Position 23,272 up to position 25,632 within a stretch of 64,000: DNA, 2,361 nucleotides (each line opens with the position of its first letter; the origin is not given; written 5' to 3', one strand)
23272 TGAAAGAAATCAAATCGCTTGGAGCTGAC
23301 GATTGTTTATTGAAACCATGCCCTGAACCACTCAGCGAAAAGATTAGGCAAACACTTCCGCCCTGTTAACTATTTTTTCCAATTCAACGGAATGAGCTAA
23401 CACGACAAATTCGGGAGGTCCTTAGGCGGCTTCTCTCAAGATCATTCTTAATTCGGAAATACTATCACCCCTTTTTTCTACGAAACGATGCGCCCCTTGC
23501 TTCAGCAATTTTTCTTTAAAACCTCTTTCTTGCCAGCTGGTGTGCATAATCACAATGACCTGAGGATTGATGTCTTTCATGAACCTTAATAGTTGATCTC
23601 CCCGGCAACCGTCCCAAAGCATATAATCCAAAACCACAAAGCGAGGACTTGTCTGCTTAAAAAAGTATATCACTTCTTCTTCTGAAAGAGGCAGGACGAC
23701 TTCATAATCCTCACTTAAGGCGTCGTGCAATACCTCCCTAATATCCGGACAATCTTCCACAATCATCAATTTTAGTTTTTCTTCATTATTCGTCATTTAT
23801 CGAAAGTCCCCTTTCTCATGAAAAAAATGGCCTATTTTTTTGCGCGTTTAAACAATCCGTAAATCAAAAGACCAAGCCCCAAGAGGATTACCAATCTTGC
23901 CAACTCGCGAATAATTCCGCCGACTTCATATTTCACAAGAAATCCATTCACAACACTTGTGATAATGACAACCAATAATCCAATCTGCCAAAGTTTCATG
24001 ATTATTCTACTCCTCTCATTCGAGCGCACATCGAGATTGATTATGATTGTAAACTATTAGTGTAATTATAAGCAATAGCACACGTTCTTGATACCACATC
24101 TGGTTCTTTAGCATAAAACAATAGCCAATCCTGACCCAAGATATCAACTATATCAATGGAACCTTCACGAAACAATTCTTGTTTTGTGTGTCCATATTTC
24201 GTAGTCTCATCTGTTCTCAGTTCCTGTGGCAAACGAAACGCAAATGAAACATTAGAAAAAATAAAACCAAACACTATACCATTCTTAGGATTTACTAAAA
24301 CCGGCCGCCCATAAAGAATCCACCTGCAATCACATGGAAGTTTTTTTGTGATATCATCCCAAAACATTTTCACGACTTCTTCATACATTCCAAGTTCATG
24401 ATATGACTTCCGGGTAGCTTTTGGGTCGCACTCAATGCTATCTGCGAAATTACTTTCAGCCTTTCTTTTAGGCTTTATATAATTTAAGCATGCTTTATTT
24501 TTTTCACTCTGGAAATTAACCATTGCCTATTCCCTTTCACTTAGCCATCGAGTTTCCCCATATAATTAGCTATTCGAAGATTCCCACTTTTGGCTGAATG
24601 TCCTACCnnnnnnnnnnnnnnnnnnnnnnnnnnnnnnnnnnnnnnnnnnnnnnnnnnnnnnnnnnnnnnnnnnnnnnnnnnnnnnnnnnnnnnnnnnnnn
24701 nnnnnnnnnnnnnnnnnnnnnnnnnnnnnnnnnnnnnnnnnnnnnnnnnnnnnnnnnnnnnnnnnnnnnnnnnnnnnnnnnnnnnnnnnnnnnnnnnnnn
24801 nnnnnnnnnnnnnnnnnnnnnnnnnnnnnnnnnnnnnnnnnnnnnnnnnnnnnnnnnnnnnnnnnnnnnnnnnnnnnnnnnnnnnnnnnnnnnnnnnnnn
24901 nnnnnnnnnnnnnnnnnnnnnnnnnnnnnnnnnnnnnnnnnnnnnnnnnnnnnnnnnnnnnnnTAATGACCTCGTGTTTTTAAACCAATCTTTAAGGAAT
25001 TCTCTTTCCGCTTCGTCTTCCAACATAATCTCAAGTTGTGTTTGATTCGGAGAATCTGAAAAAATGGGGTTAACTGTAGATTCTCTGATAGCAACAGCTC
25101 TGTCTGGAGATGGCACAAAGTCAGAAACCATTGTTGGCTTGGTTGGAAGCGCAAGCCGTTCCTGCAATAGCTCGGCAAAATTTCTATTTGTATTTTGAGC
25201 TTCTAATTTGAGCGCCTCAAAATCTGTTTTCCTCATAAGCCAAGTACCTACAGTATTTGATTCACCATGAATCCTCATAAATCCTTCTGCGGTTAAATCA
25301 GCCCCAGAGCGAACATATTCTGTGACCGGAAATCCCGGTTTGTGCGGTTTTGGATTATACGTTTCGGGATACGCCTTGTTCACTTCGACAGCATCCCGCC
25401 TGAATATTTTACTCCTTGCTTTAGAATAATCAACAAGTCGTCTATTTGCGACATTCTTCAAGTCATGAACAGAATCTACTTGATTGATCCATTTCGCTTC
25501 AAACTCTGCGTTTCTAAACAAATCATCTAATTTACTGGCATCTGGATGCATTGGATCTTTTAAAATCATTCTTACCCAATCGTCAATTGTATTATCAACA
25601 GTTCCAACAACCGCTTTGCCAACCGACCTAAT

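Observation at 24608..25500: C-terminal module of the giant protein plus an ATGA-coupled 118-aa ORF: candidate polymorphic toxin and immunity pair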

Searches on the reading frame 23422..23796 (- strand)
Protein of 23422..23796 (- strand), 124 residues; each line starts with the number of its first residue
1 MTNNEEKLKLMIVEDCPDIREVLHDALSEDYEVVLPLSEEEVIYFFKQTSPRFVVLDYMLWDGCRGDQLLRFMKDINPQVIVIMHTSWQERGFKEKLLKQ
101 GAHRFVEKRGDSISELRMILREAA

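Call 6: search_protein_families(library=pfam, proteins=[window:23422-23796:-], max_evalue=0.1)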
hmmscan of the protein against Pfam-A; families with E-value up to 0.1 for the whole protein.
window:23422-23796:- (124 aa): 3 families
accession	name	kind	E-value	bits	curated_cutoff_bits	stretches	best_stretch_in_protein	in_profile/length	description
PF00072.30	Response_reg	-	4.7e-13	49.7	30.2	1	11-111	2-102/111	Response regulator receiver domain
PF07521.17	RMMBL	-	0.013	15.9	21.6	1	67-97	21-52/63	Zn-dependent metallo-hydrolase RNA specificity domain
PF00778.23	DIX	-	0.071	13.4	22.2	0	91-109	29-47/77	DIX domain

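Call 7: search_protein_families(library=ncbifam, proteins=[window:23422-23796:-], max_evalue=0.01)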
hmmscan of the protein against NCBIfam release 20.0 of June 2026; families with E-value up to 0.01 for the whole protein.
window:23422-23796:- (124 aa): 27 families (the best 25 are shown)
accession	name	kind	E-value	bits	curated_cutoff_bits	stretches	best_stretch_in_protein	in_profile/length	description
TIGR02154.1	PhoB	equivalog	1.9e-08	33.9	296.2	1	9-108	4-105/226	phosphate regulon transcriptional regulator PhoB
NF051870.1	NAssimRespRegNtrX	equivalog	3.7e-08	32.7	600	1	9-111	3-107/452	nitrogen assimilation response regulator NtrX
NF041367.1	CheY_Halo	equivalog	1.5e-07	31.7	200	1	11-111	2-102/114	chemotaxis protein CheY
NF007982.1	PRK10710.1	equivalog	2.7e-07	30.4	380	1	1-91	1-90/235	envelope stress response regulator BaeR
TIGR02915.1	PEP_resp_reg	equivalog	4.9e-07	28.9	502.6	1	10-112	1-106/445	PEP-CTERM-box response regulator transcription factor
NF047465.1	hybrid_HK_LvrA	exception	1.4e-06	26.7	1200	1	3-108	463-569/819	hybrid histidine kinase/response regulator LvrA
NF008469.0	PRK11361.1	equivalog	2.7e-06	26.4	714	1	9-123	6-119/461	acetoacetate metabolism transcriptional regulator AtoC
NF045944.1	ResRegRpaBCyano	equivalog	5e-06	26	330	1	11-108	1-97/229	response regulator transcription factor RpaB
TIGR01818.1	ntrC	equivalog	7.9e-06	24.9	558.6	1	11-111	2-102/463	nitrogen regulation protein NR(I)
NF051850.1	RespRegRprY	equivalog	9.1e-06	25.2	370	1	5-118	2-114/234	response regulator transcription factor RprY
NF001965.0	PRK00742.1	subfamily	2.7e-05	23.6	293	1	6-115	2-114/357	chemotaxis-specific protein-glutamate methyltransferase CheB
NF040689.1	MtrAB_MtrA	equivalog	8.7e-05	22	300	1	11-109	2-99/219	MtrAB system response regulator MtrA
NF011896.0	PRK15369.1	equivalog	0.00011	21.9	242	1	7-110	3-108/211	two component system response regulator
NF007005.1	PRK09468.1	equivalog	0.00021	20.8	331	1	6-108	2-104/237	osmolarity response regulator transcription factor OmpR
NF033791.1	ActR_PrrA_rreg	equivalog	0.00024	21.1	250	1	9-112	3-106/173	ActR/PrrA/RegA family redox response regulator transcription factor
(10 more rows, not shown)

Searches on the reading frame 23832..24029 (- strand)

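Call 6: search_protein_families(library=pfam, proteins=[window:23832-24029:-], max_evalue=0.1)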
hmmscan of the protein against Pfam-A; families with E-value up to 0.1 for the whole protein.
window:23832-24029:- (65 aa): 1 family
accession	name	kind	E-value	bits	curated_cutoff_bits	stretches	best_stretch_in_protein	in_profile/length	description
PF06781.17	CrgA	-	0.088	13.4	24.8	0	9-60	38-83/89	Cell division protein CrgA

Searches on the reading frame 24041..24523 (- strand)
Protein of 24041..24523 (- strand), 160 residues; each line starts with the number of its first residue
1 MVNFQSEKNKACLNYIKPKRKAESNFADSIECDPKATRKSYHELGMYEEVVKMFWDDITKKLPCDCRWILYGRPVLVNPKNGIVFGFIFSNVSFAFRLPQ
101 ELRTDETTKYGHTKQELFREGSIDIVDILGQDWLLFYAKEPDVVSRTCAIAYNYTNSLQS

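Call 6: search_protein_families(library=pfam, proteins=[window:24041-24523:-], max_evalue=0.1)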
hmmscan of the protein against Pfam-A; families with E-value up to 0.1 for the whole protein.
window:24041-24523:- (160 aa): 0 families

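Call 7: search_protein_families(library=ncbifam, proteins=[window:24041-24523:-], max_evalue=0.01)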
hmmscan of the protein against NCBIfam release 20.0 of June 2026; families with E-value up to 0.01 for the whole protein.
window:24041-24523:- (160 aa): 0 families

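Call 56: list_cluster_members(proteins=[window:24041-24523:-, window:24608-24964:-])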
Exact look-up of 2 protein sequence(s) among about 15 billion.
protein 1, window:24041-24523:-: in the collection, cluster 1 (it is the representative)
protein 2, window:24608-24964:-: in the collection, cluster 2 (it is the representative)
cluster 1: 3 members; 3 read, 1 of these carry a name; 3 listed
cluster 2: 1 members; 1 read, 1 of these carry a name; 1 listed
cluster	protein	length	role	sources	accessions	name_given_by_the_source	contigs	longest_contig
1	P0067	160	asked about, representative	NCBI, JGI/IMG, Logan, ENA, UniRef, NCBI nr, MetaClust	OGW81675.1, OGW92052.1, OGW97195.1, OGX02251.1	MAG: hypothetical protein A3G33_08450 [Omnitrophica bacterium RIFCSPLOWO2_12_FULL_44_17] | YdhG-like domain-containing protein n=1 Tax=Candidatus Danuiimicrobium aquiferis ... | MAG: hypothetical protein A3B72_03670 [Omnitrophica bacterium RIFCSPHIGHO2_02_FULL_45_28]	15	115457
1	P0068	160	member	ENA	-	-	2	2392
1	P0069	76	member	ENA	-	-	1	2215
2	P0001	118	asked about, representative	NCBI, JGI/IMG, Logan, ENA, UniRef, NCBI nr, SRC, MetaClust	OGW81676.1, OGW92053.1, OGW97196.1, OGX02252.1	MAG: hypothetical protein A3G33_08455 [Omnitrophica bacterium RIFCSPLOWO2_12_FULL_44_17] | Uncharacterized protein n=1 Tax=Candidatus Danuiimicrobium aquiferis TaxID=1801832 ... | MAG: hypothetical protein A3B72_03675 [Omnitrophica bacterium RIFCSPHIGHO2_02_FULL_45_28]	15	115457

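Call 68: search_protein_families(library=pfam, proteins=[window:24041-24523:-], max_evalue=10)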
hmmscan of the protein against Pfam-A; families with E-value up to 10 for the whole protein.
window:24041-24523:- (160 aa): 0 families

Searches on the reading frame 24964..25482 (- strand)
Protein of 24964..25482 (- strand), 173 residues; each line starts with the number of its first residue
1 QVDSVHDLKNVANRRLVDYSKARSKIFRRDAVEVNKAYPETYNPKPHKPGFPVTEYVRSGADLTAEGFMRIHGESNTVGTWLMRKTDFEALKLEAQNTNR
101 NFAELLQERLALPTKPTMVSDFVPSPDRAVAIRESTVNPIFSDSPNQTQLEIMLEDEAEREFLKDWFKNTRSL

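Call 27: search_solved_structures(query=A1, max_evalue=10, show_alignments=3)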
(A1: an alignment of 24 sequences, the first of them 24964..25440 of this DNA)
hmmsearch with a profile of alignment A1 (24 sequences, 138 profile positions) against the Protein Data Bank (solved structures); distinct sequences matched with E-value up to 10: 5.
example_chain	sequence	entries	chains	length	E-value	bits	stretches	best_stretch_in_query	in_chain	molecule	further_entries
8bad_A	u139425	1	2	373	0.18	14.7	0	103-131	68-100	Binary toxin A-like protein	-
4n6n_A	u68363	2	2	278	0.68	12.9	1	62-111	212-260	Legumain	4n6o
4aw9_A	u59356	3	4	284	0.71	12.8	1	62-111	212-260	LEGUMAIN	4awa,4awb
4d3x_A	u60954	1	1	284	0.78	12.7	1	62-111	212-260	LEGUMAIN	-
4d3y_A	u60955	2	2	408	1.3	11.9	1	62-111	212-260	LEGUMAIN | PROLEGUMAIN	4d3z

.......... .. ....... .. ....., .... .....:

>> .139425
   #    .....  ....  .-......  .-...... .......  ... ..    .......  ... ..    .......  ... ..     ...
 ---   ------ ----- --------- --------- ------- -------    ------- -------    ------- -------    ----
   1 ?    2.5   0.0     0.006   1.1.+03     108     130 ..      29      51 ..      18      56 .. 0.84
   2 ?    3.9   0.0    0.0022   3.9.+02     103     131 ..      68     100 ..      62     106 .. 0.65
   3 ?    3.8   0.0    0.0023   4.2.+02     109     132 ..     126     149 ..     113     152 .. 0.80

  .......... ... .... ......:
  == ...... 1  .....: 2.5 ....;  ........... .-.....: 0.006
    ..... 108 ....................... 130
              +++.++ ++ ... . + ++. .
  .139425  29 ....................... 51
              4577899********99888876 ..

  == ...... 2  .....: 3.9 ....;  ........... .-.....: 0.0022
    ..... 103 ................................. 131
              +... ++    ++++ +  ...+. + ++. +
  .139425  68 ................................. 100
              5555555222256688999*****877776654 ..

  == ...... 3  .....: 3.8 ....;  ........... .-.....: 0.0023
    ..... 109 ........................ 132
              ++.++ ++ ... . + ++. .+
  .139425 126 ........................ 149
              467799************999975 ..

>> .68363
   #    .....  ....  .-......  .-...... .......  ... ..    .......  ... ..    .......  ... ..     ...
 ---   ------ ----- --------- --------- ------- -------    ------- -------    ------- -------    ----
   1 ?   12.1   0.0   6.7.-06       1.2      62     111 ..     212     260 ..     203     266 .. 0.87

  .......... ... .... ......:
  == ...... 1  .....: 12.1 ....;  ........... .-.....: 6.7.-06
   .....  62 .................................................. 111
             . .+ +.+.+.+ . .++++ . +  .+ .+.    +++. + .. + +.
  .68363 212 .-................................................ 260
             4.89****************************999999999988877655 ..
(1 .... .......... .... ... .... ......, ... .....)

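Call 28: search_protein_families(library=pfam, alignment_id=A1, max_evalue=1)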
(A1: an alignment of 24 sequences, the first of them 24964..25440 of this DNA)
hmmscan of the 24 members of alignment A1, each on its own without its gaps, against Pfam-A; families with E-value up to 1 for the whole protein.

A. member 1, window:24964-25440:- (159 aa): 0 families

B. families by the number of members that match (of 24 scanned): 7 families
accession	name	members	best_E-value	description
PF15520.11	Ntox10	5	0.0011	Novel toxin 10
PF14021.12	TNT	2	0.0047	Tuberculosis necrotizing toxin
PF22047.1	RecJ_C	2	0.01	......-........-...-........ exonuclease RecJ C-terminal domain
PF15212.11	SPATA19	1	0.037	Spermatogenesis-associated protein 19, mitochondrial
PF02563.21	Poly_export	1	0.072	Polysaccharide biosynthesis/export protein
PF23875.1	DUF7229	1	0.078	Domain of unknown function (DUF7229)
PF03876.22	SHS2_Rpb7-N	1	0.1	SHS2 domain found in N terminus of Rpb7p/Rpc25p/MJ0397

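Call 29: find_homologous_proteins(query=A1, max_evalue=0.001)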
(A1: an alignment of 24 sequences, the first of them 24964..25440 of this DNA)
Query A1 (24 sequences) (159 aa, profile of the alignment): 20 proteins with E <= 0.001 among 846 candidates.
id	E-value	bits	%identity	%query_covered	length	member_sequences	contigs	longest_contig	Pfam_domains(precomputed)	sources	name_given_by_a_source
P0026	5.7e-42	161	31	100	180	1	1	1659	-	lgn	-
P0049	5.8e-36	141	36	45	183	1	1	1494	-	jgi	jgi:filamentous hemagglutinin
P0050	7.2e-34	134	34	65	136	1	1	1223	-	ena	-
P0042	8.1e-34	134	28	82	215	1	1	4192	-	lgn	-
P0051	4.1e-33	132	31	67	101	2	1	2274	-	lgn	-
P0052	1.3e-32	130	34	45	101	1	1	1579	-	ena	-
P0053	4.1e-32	129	29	85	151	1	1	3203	-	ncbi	-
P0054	1.1e-30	124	33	45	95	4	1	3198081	-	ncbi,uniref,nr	ncbi:hypothetical protein J2N86_13695 [Legionella lytica]|uniref:DUF4237 domain-containing protein n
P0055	3.8e-30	122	35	38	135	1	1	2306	-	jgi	jgi:filamentous hemagglutinin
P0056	2.0e-29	120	33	70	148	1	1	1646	-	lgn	-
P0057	1.3e-26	111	27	74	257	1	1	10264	-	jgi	jgi:hypothetical protein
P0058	1.7e-26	110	32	58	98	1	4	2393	-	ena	-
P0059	4.2e-26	109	28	92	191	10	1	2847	-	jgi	-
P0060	2.3e-23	100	-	-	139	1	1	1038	-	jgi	jgi:hypothetical protein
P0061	2.5e-22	97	27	67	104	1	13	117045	-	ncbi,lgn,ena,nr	ncbi:MAG: hypothetical protein PHS74_05830 [Lachnospiraceae bacterium]|nr:hypothetical protein [Lach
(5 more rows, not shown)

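Call 35: find_encoding_contigs(protein=P0054, flank=6000, max_places=2)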
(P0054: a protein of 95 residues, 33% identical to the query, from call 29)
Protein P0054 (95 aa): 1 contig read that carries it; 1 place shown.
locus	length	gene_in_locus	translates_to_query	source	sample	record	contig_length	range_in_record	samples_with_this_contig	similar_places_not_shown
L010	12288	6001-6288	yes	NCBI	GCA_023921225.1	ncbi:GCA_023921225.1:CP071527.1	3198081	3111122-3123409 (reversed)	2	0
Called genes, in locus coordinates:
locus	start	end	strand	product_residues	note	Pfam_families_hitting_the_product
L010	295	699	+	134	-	-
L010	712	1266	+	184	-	-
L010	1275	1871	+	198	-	-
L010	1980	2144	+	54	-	PF01832:Glucosaminidase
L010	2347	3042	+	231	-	-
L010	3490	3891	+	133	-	PF01832:Glucosaminidase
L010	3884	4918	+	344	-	-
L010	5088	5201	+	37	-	-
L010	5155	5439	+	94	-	PF14021:TNT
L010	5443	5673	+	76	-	-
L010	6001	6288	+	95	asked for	-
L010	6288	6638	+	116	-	PF25857:DUF7957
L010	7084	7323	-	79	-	-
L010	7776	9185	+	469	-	-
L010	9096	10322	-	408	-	PF07690:MFS_1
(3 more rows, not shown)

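Call 36: find_encoding_contigs(protein=P0061, flank=6000, max_places=2)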
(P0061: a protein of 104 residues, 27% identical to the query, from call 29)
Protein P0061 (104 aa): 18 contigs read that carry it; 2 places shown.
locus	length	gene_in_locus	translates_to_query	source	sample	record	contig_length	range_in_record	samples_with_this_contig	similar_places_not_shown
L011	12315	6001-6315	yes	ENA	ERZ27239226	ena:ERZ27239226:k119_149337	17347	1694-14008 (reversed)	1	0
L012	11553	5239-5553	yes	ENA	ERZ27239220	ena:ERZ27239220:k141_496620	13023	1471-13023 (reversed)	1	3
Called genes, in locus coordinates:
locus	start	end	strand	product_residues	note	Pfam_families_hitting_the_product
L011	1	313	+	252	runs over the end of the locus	-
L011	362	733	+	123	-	-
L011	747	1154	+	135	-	-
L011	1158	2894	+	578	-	-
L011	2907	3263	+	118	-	-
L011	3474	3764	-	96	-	-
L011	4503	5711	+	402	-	PF01548:DEDD_Tnp_IS110, PF02371:Transposase_20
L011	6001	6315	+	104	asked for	-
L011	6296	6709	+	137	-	PF25857:DUF7957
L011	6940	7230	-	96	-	-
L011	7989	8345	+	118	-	PF01548:DEDD_Tnp_IS110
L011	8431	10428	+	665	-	PF02518:HATPase_c, PF00204:DNA_gyraseB, PF01751:Toprim, PF00986:DNA_gyraseB_C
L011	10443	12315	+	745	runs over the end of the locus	PF00521:DNA_topoisoIV, PF03989:DNA_gyraseA_C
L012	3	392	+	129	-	?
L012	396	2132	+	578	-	-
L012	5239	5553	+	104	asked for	-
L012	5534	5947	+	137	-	PF25857:DUF7957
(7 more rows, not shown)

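Call 37: find_encoding_contigs(protein=P0057, flank=6000, max_places=2)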
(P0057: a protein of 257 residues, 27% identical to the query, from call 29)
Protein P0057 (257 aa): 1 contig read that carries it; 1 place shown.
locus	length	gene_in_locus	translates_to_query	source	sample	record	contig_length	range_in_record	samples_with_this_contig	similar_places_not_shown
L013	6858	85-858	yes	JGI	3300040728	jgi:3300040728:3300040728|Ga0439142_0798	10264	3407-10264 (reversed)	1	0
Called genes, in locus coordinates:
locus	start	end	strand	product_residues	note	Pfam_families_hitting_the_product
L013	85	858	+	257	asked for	-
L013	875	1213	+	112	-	PF25857:DUF7957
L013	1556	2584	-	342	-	PF01520:Amidase_3, PF09374:PG_binding_3 (faint), PF01471:PG_binding_1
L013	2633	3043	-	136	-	PF05105:Phage_holin_4_1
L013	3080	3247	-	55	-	-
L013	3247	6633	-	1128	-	PF06605:Prophage_tail, PF07902:Gp58, PF13884:Peptidase_S74 (weak)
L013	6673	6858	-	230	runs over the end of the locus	PF05709:Sipho_tail (weak)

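Call 38: predict_structure(alignment_id=A2)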
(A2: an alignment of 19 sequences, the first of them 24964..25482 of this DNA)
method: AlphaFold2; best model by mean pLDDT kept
length: 173 residues; sequences in the alignment: 19
mean_pLDDT: 84.1   pTM: 0.75
mean pLDDT of the five models: 84.1, 83.2, 82.8, 81.9, 80.9
residues with pLDDT >= 90: 103; 70-90: 39; 50-70: 12; < 50: 19
segments of 3 or more residues with pLDDT < 50: 1-4, 6-18
pLDDT, mean of each block of 10 residues (from residue 1): 45 47 75 92 89 94 95 78 94 96 93 91 94 91 78 84 90 95
secondary structure, 60 per line:
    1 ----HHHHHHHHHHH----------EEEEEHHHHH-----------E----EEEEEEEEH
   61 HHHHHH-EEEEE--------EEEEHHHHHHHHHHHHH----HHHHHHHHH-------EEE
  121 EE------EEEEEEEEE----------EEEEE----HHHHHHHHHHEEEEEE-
elements in order: H5-15 E26-30 H31-35 E52-59 H60-66 E68-72 E81-84 H85-97 H102-110 E118-122 E129-137 E148-152 H157-166 E167-172

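Call 41: fold_search(model_id=the predicted structure, library=pdb)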
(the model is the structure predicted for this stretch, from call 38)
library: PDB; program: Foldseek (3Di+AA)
matches with E <= 10: 170; with E <= 0.001: 0
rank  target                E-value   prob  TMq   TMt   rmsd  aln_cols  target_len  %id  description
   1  6b12_A                4.7e-02  0.97  0.39  0.55   8.7       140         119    8  Structure of Tne2 in complex with Tni2 (released 2017-12-20)
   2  4hyn_B                4.5e-01  0.25  0.30  0.27   9.2       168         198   11  X-ray crystal structure of Thermotoga maritima FliY (released 2013-04-03)
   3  6xtd_A                5.0e-01  0.57  0.39  0.49   4.8       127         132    9  Rhs1-CT in complex with cognate immunity protein RhsI1 (released 2021-07-28)
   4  8pmr_A                5.0e-01  0.28  0.34  0.29   7.5       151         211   12  NADase from Aspergillus fumigatus with mutated calcium binding motif (D219A/E220A) (released 2023-11-15)
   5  8pmr_D                5.9e-01  0.23  0.33  0.28   7.0       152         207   13  NADase from Aspergillus fumigatus with mutated calcium binding motif (D219A/E220A) (released 2023-11-15)
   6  9loi_A                7.5e-01  0.03  0.15  0.11  18.8       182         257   14  Crystal Structure of the Heterodimeric HIF-2 Complex with Agonist SD-16 (released 2025-10-15)
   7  8qyw                  7.9e-01  0.02  0.11  0.09  19.6       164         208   13  Human Pyridoxine-5'-phosphate oxidase mutant R225H (released 2024-02-07)
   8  9ljx_A                8.4e-01  0.03  0.13  0.10  18.8       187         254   10  Crystal Structure of the Heterodimeric HIF-2 Complex with Agonist SD-26 (released 2025-10-15)
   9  2hg8_A                8.9e-01  0.06  0.14  0.08  12.4       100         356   17  Crystal Structure of Cys315Ala mutant of human mitochondrial branched chain aminotransferase complexed with its substr (released 2006-10-24)
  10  5bwv_B                1.0e+00  0.04  0.15  0.09  15.8       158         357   14  X-RAY CRYSTAL STRUCTURE AT 1.86A RESOLUTION OF HUMAN MITOCHONDRIAL BRANCHED CHAIN AMINOTRANSFERASE (BCATM) COMPLEXED W (released 2015-07-01)
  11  9lep_A                1.2e+00  0.05  0.14  0.07  14.1       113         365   12  The co-crystal structure of BCAT2 with itaconate (released 2026-01-14)
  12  2a1h_A                1.3e+00  0.05  0.14  0.08  12.4       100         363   17  X-ray crystal structure of human mitochondrial branched chain aminotransferase (BCATm) complexed with gabapentin (released 2005-09-06)
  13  5bwt_B                1.3e+00  0.04  0.15  0.09  15.7       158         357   14  X-RAY CRYSTAL STRUCTURE AT 2.20A RESOLUTION OF HUMAN MITOCHONDRIAL BRANCHED CHAIN AMINOTRANSFERASE (BCATM) COMPLEXED W (released 2015-07-01)
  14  3mr0_A                1.3e+00  0.02  0.12  0.15  13.7       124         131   10  Crystal Structure of Sensory Box Histidine Kinase/Response Regulator from Burkholderia thailandensis E264 (released 2010-06-23)
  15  4xt2_D                1.3e+00  0.03  0.13  0.19  12.3       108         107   15  Crystal structure of the high affinity heterodimer of HIF2 alpha and ARNT C-terminal PAS domains in complex with a tet (released 2015-12-09)
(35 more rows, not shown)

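Call 68: search_protein_families(library=pfam, proteins=[window:24964-25482:-], max_evalue=10)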
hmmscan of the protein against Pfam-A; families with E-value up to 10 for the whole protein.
window:24964-25482:- (173 aa): 0 families
